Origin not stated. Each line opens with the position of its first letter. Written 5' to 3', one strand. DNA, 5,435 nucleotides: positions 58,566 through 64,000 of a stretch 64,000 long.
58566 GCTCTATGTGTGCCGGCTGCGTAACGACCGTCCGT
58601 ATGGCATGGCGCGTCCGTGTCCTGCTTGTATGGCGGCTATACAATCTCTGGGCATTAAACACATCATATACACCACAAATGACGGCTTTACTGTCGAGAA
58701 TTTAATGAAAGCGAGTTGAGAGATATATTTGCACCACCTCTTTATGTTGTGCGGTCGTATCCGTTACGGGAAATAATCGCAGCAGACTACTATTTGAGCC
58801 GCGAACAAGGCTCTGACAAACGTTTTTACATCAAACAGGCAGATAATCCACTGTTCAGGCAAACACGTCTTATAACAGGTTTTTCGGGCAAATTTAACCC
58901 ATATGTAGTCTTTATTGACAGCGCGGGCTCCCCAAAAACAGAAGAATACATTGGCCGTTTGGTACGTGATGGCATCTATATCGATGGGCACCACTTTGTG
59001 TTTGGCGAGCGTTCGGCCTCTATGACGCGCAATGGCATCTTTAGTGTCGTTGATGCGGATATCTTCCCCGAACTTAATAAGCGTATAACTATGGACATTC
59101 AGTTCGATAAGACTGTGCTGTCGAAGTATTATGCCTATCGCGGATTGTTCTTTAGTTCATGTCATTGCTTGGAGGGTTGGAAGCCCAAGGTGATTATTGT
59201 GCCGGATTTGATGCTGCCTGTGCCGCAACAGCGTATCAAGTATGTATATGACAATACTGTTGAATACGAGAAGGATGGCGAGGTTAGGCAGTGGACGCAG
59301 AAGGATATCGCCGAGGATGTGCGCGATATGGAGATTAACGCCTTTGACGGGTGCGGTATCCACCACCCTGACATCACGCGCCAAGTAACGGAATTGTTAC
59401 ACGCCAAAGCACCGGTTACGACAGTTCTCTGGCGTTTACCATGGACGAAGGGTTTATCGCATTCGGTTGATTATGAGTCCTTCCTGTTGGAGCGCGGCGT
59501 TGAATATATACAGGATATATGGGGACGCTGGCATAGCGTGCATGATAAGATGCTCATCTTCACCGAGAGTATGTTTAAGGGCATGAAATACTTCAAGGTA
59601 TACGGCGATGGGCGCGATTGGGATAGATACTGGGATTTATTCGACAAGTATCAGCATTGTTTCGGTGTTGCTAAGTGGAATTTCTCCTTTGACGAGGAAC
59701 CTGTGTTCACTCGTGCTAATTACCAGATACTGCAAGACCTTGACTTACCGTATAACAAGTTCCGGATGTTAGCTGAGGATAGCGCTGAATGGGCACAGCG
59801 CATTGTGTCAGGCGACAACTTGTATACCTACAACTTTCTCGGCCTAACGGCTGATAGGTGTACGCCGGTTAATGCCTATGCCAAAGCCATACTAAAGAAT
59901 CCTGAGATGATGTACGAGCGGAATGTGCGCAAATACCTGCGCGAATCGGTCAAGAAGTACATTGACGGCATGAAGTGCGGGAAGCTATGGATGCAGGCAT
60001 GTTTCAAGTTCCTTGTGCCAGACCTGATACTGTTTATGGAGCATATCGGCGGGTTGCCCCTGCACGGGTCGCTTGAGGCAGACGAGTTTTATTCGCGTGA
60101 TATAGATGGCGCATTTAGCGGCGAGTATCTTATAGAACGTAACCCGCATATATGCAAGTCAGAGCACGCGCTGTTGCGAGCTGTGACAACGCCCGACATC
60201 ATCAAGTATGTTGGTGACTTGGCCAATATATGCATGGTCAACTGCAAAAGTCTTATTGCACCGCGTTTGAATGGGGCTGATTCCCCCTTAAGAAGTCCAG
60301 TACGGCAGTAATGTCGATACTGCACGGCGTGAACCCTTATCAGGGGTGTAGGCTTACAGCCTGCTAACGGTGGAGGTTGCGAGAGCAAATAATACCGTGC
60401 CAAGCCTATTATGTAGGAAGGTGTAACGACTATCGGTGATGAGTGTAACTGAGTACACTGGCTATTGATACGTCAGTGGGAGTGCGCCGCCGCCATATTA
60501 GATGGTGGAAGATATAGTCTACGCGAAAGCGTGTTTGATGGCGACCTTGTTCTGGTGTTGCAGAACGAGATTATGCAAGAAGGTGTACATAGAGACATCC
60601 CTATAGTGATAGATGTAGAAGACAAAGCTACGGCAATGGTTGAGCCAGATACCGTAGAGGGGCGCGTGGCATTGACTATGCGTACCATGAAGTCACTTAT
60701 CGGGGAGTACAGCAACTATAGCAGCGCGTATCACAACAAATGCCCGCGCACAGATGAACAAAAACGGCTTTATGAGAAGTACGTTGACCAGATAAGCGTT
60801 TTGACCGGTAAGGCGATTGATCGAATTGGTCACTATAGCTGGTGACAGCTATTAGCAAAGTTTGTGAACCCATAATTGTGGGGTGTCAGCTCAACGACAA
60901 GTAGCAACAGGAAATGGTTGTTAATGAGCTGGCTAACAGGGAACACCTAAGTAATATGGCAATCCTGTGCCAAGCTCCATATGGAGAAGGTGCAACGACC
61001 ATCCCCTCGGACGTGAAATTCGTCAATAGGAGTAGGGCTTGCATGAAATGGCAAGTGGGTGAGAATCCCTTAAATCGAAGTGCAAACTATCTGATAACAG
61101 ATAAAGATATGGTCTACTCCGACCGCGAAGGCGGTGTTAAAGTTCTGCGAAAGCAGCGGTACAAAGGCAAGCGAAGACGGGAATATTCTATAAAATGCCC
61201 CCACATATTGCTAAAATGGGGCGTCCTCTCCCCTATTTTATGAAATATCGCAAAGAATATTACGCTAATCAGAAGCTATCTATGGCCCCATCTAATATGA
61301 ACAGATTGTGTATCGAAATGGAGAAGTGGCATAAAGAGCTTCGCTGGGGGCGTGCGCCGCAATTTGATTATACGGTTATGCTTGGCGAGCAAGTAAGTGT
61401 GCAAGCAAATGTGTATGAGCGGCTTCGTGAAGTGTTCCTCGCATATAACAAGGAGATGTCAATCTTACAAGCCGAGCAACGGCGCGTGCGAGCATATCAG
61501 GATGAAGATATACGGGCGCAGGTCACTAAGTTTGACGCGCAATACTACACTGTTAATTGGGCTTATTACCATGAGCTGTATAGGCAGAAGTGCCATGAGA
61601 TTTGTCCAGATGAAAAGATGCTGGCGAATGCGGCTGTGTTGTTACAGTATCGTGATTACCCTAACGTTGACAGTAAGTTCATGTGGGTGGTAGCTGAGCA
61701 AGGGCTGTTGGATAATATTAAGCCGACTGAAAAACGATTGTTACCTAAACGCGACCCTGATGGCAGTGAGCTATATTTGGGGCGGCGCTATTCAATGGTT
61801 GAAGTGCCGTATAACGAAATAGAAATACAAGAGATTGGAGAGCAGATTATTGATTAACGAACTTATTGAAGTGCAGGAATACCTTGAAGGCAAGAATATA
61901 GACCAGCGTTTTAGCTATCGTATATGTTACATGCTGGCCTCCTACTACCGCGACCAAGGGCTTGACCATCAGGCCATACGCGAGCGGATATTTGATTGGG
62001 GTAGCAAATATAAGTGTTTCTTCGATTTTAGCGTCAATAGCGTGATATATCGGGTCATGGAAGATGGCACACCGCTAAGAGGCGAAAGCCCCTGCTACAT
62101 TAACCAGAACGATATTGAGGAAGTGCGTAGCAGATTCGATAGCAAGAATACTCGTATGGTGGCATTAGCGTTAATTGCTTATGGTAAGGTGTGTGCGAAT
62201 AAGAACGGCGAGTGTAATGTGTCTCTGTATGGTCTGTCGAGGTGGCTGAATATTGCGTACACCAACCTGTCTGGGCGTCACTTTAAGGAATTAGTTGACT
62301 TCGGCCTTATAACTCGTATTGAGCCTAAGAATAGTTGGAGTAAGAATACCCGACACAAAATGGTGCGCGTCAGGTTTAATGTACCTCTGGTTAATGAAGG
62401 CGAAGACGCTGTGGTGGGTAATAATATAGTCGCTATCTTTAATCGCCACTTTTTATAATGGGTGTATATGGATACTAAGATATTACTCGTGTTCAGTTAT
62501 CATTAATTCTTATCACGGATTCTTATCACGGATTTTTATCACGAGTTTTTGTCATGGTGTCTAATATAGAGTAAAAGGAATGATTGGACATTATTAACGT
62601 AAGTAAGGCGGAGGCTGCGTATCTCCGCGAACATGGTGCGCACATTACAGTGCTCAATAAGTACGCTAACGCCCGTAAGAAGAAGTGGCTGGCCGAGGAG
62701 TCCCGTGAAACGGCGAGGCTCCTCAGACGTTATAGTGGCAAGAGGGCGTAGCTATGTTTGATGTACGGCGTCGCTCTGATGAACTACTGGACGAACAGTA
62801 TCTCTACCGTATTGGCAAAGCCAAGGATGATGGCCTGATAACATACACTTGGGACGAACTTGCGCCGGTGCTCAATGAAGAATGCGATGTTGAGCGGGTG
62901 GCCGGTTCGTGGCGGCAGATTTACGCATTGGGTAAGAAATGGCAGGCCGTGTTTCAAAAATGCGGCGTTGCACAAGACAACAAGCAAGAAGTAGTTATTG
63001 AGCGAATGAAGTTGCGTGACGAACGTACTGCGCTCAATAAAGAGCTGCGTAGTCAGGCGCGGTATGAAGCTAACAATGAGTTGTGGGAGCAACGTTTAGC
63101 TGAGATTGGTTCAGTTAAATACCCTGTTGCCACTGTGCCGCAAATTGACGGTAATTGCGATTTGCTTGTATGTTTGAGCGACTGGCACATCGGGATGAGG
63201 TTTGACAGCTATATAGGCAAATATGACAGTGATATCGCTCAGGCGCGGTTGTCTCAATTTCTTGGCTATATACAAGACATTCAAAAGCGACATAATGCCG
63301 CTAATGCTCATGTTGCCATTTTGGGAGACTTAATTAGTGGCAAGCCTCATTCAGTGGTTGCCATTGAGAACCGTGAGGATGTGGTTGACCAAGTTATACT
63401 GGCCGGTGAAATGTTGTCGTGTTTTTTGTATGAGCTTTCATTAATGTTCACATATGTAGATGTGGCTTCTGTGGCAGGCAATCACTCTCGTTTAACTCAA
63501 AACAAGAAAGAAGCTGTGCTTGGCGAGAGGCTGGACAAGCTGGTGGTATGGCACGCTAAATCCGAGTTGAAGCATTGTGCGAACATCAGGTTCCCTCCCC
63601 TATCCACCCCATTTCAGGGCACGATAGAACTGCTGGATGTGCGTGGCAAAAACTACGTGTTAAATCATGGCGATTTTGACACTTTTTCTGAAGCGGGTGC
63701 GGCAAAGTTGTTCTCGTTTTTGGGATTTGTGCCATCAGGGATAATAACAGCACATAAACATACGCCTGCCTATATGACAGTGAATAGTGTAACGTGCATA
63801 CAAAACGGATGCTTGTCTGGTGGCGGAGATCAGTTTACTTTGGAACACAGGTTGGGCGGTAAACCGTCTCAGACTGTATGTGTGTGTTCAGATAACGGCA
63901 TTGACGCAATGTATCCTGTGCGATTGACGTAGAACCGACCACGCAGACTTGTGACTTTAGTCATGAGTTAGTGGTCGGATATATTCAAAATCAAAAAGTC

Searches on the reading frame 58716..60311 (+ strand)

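Call 12: search_protein_families(library=phrogs, proteins=[window:58716-60311:+], max_evalue=0.00001)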
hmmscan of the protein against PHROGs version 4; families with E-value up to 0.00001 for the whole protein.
window:58716-60311:+ (531 aa): 2 families
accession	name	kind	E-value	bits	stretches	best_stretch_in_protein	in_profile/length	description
phrog_8308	-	unknown function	6.4e-52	178.1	1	74-522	121-550/847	-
phrog_25339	-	unknown function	8.5e-15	55.3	1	85-478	121-511/558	-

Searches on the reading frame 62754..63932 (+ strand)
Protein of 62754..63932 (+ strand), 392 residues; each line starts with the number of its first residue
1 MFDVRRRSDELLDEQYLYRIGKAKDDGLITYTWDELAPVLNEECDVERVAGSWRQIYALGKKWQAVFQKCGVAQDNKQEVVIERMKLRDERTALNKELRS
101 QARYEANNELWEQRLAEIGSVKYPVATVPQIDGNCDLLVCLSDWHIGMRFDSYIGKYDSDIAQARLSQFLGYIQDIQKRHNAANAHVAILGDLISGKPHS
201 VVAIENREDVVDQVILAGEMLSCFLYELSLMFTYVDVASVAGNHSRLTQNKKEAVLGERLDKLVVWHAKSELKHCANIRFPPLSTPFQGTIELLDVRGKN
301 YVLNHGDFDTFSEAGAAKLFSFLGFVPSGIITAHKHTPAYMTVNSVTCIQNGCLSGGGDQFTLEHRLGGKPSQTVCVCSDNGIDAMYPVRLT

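Call 12: search_protein_families(library=phrogs, proteins=[window:62754-63932:+], max_evalue=0.00001)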
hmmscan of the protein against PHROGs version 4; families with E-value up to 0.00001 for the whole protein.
window:62754-63932:+ (392 aa): 1 family
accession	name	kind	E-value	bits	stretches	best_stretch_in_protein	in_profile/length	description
phrog_284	-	DNA, RNA and nucleotide metabolism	1.1e-49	170.5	1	30-389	19-392/398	exonuclease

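Call 69: find_encoding_contigs(protein=window:62754-63932:+, flank=10000, max_places=1)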
Protein window:62754-63932:+ (392 aa): 22 contigs read that carry it; 1 place shown.
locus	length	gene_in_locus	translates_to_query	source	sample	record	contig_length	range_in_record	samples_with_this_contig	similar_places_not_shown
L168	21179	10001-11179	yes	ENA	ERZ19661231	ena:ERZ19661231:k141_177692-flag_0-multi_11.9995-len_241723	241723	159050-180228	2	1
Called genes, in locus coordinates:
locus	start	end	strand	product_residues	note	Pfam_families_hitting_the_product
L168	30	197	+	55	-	PF02498:Bro-N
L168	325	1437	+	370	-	PF12323:HTH_OrfB_IS605, PF01385:OrfB_IS605, PF07282:Cas12f1-like_TNB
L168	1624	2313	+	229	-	PF02498:Bro-N (faint), PF03374:ANT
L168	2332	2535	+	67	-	PF08346:AntA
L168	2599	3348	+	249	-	PF02498:Bro-N, PF03374:ANT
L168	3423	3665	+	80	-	-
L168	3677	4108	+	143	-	-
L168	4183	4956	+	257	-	PF02498:Bro-N, PF03374:ANT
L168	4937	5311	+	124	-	-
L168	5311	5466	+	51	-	-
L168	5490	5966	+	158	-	PF00383:dCMP_cyt_deam_1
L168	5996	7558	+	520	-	-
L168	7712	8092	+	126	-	-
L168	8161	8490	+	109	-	-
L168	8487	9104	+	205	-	-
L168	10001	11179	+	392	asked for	PF27386:YonJ_N (weak)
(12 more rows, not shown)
